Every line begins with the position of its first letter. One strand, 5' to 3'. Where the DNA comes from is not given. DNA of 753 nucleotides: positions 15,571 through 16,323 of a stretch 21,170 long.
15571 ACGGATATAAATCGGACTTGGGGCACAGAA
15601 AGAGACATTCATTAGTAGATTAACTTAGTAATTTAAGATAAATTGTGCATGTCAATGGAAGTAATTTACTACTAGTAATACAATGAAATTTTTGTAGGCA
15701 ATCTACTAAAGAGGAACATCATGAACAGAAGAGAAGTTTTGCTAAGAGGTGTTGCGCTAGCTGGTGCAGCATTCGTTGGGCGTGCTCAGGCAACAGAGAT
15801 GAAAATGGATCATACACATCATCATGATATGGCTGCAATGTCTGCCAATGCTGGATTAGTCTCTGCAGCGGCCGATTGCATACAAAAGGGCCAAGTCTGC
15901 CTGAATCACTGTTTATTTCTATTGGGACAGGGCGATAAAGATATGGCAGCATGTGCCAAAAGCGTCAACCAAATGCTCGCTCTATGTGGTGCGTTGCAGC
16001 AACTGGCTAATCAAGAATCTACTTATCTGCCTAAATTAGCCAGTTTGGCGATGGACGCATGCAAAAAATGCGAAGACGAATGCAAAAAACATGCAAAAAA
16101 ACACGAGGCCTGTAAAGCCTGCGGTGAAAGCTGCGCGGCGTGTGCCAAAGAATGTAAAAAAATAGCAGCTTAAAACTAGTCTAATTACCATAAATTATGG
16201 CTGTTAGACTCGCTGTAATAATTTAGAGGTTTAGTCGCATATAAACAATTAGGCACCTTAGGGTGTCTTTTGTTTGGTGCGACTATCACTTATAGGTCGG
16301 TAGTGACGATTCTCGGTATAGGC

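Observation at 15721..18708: Periplasmic copper storage protein (Csp1-type) paired with an OprC-type copper receptor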

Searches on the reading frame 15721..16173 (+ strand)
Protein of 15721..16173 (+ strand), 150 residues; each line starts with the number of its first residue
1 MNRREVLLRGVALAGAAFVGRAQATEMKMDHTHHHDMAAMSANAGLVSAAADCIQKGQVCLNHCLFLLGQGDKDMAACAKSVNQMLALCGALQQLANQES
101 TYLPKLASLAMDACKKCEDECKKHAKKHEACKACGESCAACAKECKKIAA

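Call 3: search_protein_families(library=pfam, proteins=[window:15721-16173:+], max_evalue=0.01)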
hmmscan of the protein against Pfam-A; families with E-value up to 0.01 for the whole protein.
window:15721-16173:+ (150 aa): 0 families

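Call 4: search_protein_families(library=ncbifam, proteins=[window:15721-16173:+], max_evalue=0.01)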
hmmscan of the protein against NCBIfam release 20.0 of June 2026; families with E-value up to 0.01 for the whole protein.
window:15721-16173:+ (150 aa): 1 family
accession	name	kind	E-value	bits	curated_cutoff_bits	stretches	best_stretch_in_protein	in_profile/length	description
TIGR04401.1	TAT_Cys_rich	subfamily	2.7e-48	164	100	1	1-148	1-151/151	Csp1 family four helix bundle copper storage protein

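Call 7: search_solved_structures(query=window:15721-16173:+, show_alignments=3, max_evalue=0.01)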
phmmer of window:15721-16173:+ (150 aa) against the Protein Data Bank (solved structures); distinct sequences matched with E-value up to 0.01: 13.
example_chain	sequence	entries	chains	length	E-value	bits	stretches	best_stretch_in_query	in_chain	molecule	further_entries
5fjd_A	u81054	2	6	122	9e-22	80.7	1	35-150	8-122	COPPER STORAGE PROTEIN 1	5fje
8r4l_A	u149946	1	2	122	2.3e-21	79.4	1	35-150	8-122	Four-helix bundle copper-binding protein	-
9e7j_A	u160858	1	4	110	3.2e-21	78.9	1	45-150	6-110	Four-helix bundle copper-binding protein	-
8r4m_A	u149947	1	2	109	7.1e-21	77.8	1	46-150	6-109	Four-helix bundle copper-binding protein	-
9gq1_A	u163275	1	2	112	9.5e-20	74.1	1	45-150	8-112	Four-helix bundle copper-binding protein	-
9gsk_A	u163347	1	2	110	1.1e-19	73.9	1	45-150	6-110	Copper storage protein 1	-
5fig_A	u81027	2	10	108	5.3e-05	26.4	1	46-150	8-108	CSP3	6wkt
6qvh_A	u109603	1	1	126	0.00015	24.9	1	74-149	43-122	cytosolic copper storage protein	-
6ei0_Q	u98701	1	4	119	0.0007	22.7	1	74-149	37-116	Cytosolic copper storage protein (Ccsp)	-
6q58_B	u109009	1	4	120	0.00071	22.7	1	74-149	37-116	Cytosolic copper storage protein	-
6ek9_A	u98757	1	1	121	0.00075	22.6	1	74-149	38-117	Cytosolic copper storage protein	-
5arm_A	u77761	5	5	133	0.00083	22.5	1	47-147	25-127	CSP3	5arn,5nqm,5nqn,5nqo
6q6b_B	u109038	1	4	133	0.001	22.2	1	74-149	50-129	Cytosolic copper storage protein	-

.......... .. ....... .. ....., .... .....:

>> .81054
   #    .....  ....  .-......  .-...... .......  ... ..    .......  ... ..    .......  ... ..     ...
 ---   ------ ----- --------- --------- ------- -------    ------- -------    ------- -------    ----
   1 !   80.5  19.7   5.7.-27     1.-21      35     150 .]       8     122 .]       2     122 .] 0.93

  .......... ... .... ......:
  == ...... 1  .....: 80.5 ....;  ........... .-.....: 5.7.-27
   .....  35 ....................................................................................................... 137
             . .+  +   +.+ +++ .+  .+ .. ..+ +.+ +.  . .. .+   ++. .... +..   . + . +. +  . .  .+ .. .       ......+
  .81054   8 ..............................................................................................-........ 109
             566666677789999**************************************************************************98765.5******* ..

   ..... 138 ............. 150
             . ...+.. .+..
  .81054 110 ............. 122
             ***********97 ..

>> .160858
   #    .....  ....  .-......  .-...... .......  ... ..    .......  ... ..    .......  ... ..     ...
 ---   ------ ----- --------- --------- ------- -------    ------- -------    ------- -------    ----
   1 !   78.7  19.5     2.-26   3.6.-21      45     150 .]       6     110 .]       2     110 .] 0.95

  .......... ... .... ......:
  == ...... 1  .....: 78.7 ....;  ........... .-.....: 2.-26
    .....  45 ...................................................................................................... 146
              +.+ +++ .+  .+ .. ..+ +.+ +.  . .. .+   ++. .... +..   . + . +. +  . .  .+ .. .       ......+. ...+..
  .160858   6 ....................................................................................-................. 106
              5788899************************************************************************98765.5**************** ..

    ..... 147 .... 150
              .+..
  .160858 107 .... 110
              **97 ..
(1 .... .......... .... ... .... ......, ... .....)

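Call 12: find_homologous_proteins(query=window:15721-16173:+, max_evalue=0.00001)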
Query window:15721-16173:+ (150 aa): 539 proteins with E <= 0.00001 among 743 candidates; the best 120 are listed.
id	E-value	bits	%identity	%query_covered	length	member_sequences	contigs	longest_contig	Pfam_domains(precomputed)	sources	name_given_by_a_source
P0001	5.9e-90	316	100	100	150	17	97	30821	PF03860.22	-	-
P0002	7.8e-80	283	91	99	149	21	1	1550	PF03860.22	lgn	-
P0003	1.4e-78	279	90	100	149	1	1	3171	PF03860.22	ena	-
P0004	1.3e-73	263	83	99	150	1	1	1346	PF03860.22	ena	-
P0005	1.7e-73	263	85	99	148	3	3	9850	PF03860.22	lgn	-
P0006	1.0e-71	257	85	100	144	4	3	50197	PF03860.22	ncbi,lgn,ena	-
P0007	1.1e-71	257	82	100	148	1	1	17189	PF03860.22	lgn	-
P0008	3.5e-71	255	81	100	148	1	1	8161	PF03860.22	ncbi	-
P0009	3.8e-71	255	83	99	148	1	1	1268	PF03860.22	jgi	jgi:Cys-rich four helix bundle protein (predicted Tat secretion target)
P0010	5.5e-71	255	81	99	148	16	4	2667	PF03860.22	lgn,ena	-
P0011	6.6e-71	254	81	100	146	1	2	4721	PF03860.22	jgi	jgi:Cys-rich four helix bundle protein (predicted Tat secretion target)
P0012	2.2e-69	250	79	100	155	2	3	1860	PF03860.22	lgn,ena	-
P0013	3.4e-69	249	78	100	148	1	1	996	PF03860.22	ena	-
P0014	3.9e-69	249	79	100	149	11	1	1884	PF03860.22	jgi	jgi:Cys-rich four helix bundle protein (predicted Tat secretion target)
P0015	5.3e-69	248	84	100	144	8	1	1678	PF03860.22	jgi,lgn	-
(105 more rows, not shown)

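Call 17: find_encoding_contigs(protein=P0001, flank=10000, max_places=6)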
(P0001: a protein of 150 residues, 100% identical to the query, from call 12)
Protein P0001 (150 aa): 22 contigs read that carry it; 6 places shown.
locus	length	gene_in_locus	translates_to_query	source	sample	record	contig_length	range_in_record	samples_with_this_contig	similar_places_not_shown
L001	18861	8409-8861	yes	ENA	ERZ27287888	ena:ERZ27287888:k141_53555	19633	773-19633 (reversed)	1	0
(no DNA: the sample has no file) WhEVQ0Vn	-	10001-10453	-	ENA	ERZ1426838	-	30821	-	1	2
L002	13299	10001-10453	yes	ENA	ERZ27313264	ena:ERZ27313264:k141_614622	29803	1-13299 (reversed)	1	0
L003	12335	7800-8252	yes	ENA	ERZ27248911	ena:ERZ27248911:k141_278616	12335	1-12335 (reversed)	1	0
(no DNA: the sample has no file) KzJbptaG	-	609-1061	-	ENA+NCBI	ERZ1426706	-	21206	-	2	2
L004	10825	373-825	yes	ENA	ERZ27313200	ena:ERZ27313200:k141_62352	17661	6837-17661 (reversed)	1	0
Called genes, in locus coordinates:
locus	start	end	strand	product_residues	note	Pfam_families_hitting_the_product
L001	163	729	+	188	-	PF00589:Phage_integrase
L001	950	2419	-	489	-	PF00392:GntR, PF00155:Aminotran_1_2, PF12897:Asp_aminotransf (weak)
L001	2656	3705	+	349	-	PF02367:TsaE (faint), PF20030:bpMoxR, PF07726:AAA_3, PF07728:AAA_5, PF17863:AAA_lid_2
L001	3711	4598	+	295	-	PF01882:DUF58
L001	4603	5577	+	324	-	-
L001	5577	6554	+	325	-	PF13519:VWA_2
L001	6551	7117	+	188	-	-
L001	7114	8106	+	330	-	PF13519:VWA_2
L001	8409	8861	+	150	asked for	PF03860:Csp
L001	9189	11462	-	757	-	PF07715:Plug, PF00593:TonB_dep_Rec_b-barrel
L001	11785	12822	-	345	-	-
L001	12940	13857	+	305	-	-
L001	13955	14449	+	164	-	-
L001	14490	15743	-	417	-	-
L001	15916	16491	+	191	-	-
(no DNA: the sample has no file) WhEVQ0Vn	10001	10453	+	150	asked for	PF03860:Csp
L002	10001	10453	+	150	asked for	PF03860:Csp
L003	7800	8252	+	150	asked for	PF03860:Csp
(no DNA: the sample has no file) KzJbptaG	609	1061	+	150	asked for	PF03860:Csp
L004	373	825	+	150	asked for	PF03860:Csp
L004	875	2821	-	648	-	PF07715:Plug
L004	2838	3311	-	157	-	-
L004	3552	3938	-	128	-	PF07219:HemY_N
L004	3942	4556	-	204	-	PF04375:HemX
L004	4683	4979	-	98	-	-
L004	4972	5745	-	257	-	PF02602:HEM4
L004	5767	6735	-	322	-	PF01379:Porphobil_deam, PF03900:Porphobil_deamC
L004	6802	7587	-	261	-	PF00072:Response_reg, PF04397:LytTR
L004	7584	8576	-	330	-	PF06580:His_kinase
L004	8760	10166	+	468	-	PF00206:Lyase_1, PF14698:ASL_C2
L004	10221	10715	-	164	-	-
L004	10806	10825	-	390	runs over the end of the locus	PF01545:Cation_efflux, PF16916:ZT_dimer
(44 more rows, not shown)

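Call 21: search_protein_representatives(protein=window:15721-16173:+)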
Query: 150 residues. Proteins with E-value up to 0.001 (for the whole library): 810; up to 1e-10: 483; up to 1e-30: 14. The best 150 are listed.
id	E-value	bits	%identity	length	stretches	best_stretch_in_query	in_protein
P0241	6.4e-35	136.3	50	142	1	1-150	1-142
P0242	9.6e-35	135.7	53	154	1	1-150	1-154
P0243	2.6e-34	134.3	49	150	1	1-150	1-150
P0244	4.5e-34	133.5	67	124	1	1-103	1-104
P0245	4.9e-34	133.4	50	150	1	1-149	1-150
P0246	8.1e-34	132.7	51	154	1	1-149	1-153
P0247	2.9e-33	130.9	52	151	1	1-148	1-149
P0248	3.9e-32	127.2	49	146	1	1-150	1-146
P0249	5.6e-32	126.7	51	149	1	1-150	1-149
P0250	1.1e-31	125.9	47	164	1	1-150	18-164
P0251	1.2e-31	125.6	49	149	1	1-150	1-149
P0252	1.6e-31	125.3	48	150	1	1-150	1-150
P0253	2.3e-31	124.8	50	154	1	10-148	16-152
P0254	4.0e-31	124.0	51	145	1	1-149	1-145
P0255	1.4e-30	122.2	46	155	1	1-147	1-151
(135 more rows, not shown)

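Call 25: find_related_loci(query=A2, collection=genome_contigs, flank=10000)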
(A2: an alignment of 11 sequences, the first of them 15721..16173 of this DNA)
Query A2 (150 aa) in genome_contigs; peptide patterns used: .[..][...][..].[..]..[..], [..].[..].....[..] (x = any residue, [..] = any of these).
380 stretches matched a pattern; 333 encode a relative of the query (tblastn E <= 1e-3); the best 80 are kept; 80 distinct loci.
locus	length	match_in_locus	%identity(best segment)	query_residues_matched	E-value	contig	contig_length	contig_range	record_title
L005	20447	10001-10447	89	1-150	6e-84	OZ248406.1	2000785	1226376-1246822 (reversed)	Methylophilaceae bacterium isolate KH-45 genome assembly, chromosome: KH-45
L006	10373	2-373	100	27-150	1e-76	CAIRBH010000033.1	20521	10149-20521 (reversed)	MAG: uncultured proteobacterium isolate Ja1_bin-2382 genome assembly, contig: bin-2382:33/53, whole genome shotgun seque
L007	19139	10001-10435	77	1-149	2e-67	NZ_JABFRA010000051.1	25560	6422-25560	MAG: Methylotenera sp. isolate P-RSF-IL-11 seq_654, whole genome shotgun sequence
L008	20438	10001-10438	83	1-150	1e-64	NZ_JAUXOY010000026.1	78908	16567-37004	MAG: Methylotenera sp. isolate C10_concoct.bin.86 C10_k141_102113, whole genome shotgun sequence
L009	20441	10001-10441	71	1-149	9e-64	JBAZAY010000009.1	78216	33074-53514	MAG: Gallionella sp. isolate SO_2017_GW1_10 NODE_1936_length_78216_cov_1.272305_OW334_2017, whole genome shotgun sequenc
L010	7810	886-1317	79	1-150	3e-63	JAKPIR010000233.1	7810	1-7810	MAG: Pseudomonadota bacterium isolate USOA134_metabat.83 k141_824582, whole genome shotgun sequence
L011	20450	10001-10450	71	1-150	5e-63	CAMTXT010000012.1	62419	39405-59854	MAG: uncultured Nitrosomonadales bacterium isolate G02_MAG_00005 genome assembly, contig: G02_MAG_00005_000000000014, wh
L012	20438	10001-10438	68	1-150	1e-62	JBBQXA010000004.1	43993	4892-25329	MAG: Burkholderiales bacterium isolate Co_metawrap_2090 Cmw_2090_k141_9415637_length_43993_cov_9.0000, whole genome shot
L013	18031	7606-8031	71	1-150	8e-63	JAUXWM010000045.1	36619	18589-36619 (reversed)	MAG: Gallionella sp. isolate C15_maxbin.107 C15_k141_382038, whole genome shotgun sequence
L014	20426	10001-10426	71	1-150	9e-63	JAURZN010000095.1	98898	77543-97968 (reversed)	MAG: Gallionella sp. isolate E6_concoct.bin.175_sub E6_k141_100612, whole genome shotgun sequence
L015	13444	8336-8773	71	1-150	1e-61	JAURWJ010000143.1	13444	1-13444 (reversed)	MAG: Methylotenera sp. isolate E10_concoct.bin.142 E10_k141_461930, whole genome shotgun sequence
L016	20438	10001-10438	70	1-150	1e-61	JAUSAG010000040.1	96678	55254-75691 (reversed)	MAG: Methylotenera sp. isolate E6_maxbin.001 E6_k141_403446, whole genome shotgun sequence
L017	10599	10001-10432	73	1-150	2e-61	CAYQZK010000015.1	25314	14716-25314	MAG TPA_asm: uncultured Methylotenera sp. isolate SRP272421_co2_93 genome assembly, contig: NODE_4988_length_25314_cov_6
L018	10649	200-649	71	1-150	7e-61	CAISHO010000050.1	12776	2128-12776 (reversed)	MAG: uncultured Nitrosomonadales bacterium isolate MJ4_bin-307 genome assembly, contig: bin-307:050/151, whole genome sh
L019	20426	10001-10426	71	1-148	1e-60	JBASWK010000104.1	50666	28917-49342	MAG: Gallionella sp. isolate MFD12902_ilm_asm_bin7 k127_18760, whole genome shotgun sequence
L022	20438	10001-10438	69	1-150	9e-60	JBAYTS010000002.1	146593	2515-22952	MAG: Methylotenera sp. isolate SO_2016_LW3_14 scaffold00155_LW162_2016, whole genome shotgun sequence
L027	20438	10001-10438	69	1-150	1e-58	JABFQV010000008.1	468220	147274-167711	MAG: Methylotenera sp. isolate P-RSF-IL-03 seq_4, whole genome shotgun sequence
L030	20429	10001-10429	70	1-148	3e-58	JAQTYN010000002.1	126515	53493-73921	MAG: Gallionella sp. isolate STC_38 NODE_324_length_126515_cov_55.314824_Sandtown_C, whole genome shotgun sequence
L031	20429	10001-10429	69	1-149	4e-58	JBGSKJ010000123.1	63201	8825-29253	MAG: Gallionella sp. isolate JTS-AC178 k141_4220636, whole genome shotgun sequence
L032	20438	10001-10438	67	1-150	1e-57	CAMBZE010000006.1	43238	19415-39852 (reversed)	MAG: Methylotenera oryzisoli isolate LH-02apr19-168 genome assembly, contig: LH-02apr19-C1505, whole genome shotgun sequ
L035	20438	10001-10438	69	1-149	2e-57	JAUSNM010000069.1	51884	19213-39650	MAG: Gallionella sp. isolate E19_metabat.bin.65_sub E19_k141_54037, whole genome shotgun sequence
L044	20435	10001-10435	65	1-150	7e-54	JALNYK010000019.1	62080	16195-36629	MAG: Gallionella sp. isolate SO_2017_GW1 bin 129 NODE_2627_length_62080_cov_6.036705_OW334_2017, whole genome shotgun se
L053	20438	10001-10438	69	1-149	1e-57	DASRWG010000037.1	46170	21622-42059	MAG TPA_asm: Gallionella sp. isolate SMAG_U10601 k141_198520, whole genome shotgun sequence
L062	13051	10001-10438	55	1-150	1e-43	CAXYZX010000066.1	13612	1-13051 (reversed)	MAG: uncultured Dechloromonas sp. isolate ERR13598997_binner13_Refined_11 genome assembly, contig: ERZ24875810.529, whol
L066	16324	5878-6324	51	1-150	4e-42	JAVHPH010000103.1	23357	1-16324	MAG: Azonexus sp. isolate WB02no9_61_24 NODE_1498_length_23357_cov_15.180328, whole genome shotgun sequence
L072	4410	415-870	53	1-150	5e-41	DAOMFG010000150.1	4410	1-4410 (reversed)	MAG TPA_asm: Methylophilaceae bacterium isolate AMR_MDS_5008 NODE_8641_length_4410_cov_4.395867, whole genome shotgun se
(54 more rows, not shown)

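Call 29: search_protein_families(library=pfam, proteins=[L030:10486-11148:+, L030:11141-11800:+, L031:11820-12227:+, L032:10622-12925:+, L013:6304-7065:+, L044:9305-9856:+, L066:1942-3198:+, L062:8265-9881:+, L032:8469-9779:-, L022:7933-8496:-], max_evalue=0.001)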
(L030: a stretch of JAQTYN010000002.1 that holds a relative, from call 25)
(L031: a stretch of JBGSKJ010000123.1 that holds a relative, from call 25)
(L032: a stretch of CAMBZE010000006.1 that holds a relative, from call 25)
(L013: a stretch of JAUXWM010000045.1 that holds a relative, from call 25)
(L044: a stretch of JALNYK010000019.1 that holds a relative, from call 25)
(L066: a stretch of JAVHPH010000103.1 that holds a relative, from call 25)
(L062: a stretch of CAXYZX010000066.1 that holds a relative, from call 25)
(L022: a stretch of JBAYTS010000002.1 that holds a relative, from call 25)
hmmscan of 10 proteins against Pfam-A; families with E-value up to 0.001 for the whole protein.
L030:10486-11148:+ (220 aa): 2 families
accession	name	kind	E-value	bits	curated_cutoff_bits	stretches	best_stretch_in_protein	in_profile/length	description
PF03544.19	TonB_C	-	4e-23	82.1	24.6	1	137-215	1-79/79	Gram-negative bacterial TonB protein C-terminal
PF13103.11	TonB_2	-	0.0003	21.3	22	1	153-203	27-77/85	TonB C terminal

L030:11141-11800:+ (219 aa): 1 family
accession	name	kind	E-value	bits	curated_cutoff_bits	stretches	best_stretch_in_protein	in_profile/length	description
PF01618.21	MotA_ExbB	-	8.5e-36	122.9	22.9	1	92-201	14-126/127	MotA/TolQ/ExbB proton channel family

L031:11820-12227:+ (135 aa): 1 family
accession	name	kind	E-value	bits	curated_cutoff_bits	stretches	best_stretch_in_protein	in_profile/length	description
PF02472.21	ExbD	-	1.2e-28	100.2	25.4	1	9-131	2-125/128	Biopolymer transport protein ExbD/TolR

L032:10622-12925:+ (767 aa): 2 families
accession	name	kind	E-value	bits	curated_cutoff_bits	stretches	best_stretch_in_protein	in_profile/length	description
PF00593.30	TonB_dep_Rec_b-barrel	-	1.4e-54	187.1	27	1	347-743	74-436/436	TonB dependent receptor-like, beta-barrel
PF07715.20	Plug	-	3.6e-13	50.4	23.9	1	42-154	4-107/107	TonB-dependent Receptor Plug Domain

L013:6304-7065:+ (253 aa): 1 family
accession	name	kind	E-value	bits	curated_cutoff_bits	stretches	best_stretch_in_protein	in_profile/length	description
PF01048.26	PNP_UDP_1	-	1.7e-38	132.7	25.1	1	8-246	3-230/233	Phosphorylase superfamily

L044:9305-9856:+ (183 aa): 1 family
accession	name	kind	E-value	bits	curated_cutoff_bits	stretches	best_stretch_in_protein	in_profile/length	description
PF01327.26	Pep_deformylase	-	1.3e-47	161.8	22.8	1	4-166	2-154/156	Polypeptide deformylase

L066:1942-3198:+ (418 aa): 2 families
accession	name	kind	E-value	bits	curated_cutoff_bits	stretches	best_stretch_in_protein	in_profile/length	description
PF04055.27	Radical_SAM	-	2.1e-25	90.2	29.5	1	70-224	2-164/166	Radical SAM superfamily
PF13353.11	Fer4_12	-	1.2e-06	29.3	22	1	71-156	11-99/137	4Fe-4S single cluster domain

L062:8265-9881:+ (538 aa): 6 families
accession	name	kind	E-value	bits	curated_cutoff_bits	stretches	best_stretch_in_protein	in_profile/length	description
PF02239.22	Cytochrom_D1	-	9.4e-114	380.2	25.5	1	148-529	2-368/368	Cytochrome D1 heme domain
PF25174.1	Beta-prop_THOC3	-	2.2e-13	50.3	305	2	370-515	32-167/272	THOC3 beta-propeller domain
PF13442.11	Cytochrome_CBB3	-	1e-11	45.4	27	1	41-110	5-67/68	Cytochrome C oxidase, cbb3-type, subunit III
PF23414.1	Beta-prop_EML_2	-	6.4e-08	32.7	90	0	149-209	49-109/266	Echinoderm microtubule-associated protein second beta-propeller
PF24817.1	WD40_WDHD1_1st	-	9.3e-07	28.7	109.9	1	407-519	149-264/291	WDHD1 first WD40 domain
PF00034.26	Cytochrom_C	-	0.00021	23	21.3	0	44-110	6-85/90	Cytochrome c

L032:8469-9779:- (436 aa): 3 families
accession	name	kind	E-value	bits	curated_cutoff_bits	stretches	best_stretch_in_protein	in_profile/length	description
PF02518.31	HATPase_c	-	1.4e-15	58.1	26.4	1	325-426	4-110/111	Histidine kinase-, DNA gyrase B-, and HSP90-like ATPase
PF25323.1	6TM_PilS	-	8e-08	32.6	27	1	21-151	16-147/189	PilS-like transmembrane domain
PF00512.31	HisKA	-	1.8e-07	31.5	26.9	1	215-271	2-57/66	His Kinase A (phospho-acceptor) domain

L022:7933-8496:- (187 aa): 3 families
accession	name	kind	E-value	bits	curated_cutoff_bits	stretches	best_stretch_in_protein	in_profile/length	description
PF00072.30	Response_reg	-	3.1e-22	79.3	30.2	1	13-121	2-110/111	Response regulator receiver domain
PF02954.25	HTH_8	-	6.1e-10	39.1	22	1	140-178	3-41/42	Bacterial regulatory protein, Fis family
PF13556.12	HTH_30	-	1.2e-05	25.5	27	1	152-178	9-35/59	PucR C-terminal helix-turn-helix domain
